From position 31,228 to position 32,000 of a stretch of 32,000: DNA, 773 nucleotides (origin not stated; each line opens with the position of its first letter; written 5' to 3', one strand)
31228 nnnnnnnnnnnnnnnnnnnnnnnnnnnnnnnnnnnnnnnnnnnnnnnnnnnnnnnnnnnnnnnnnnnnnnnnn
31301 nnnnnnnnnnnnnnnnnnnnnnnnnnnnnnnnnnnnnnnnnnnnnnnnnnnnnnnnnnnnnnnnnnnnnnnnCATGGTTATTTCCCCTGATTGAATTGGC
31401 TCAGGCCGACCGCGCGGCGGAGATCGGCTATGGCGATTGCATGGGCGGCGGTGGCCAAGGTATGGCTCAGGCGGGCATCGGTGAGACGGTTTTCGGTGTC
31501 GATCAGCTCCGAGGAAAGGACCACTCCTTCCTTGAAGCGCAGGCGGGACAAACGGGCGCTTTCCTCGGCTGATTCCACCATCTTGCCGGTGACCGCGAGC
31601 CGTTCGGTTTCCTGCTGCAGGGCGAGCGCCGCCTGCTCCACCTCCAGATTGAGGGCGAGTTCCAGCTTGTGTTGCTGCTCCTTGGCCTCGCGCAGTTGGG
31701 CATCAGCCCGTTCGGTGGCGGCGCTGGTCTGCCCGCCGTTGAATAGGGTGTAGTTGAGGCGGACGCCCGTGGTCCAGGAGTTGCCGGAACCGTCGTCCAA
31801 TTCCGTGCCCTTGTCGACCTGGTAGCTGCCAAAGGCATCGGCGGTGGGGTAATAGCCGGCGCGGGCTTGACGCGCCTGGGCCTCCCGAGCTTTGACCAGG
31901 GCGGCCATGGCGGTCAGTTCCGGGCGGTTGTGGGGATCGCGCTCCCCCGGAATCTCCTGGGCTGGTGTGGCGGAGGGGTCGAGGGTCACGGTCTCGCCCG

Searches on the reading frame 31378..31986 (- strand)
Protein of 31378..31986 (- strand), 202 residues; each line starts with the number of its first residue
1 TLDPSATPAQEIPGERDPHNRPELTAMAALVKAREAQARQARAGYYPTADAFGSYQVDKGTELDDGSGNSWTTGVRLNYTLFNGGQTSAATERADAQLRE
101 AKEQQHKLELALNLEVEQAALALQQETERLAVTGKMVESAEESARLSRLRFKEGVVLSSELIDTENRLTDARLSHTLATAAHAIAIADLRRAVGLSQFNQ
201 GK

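Call 16: search_protein_families(library=pfam, proteins=[window:31378-31986:-], max_evalue=0.001)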
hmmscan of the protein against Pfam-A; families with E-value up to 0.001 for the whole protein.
window:31378-31986:- (202 aa): 1 family
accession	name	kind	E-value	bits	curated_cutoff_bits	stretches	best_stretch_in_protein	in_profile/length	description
PF02321.23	OEP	-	1.3e-28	100.5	22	1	20-194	11-187/187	Outer membrane efflux protein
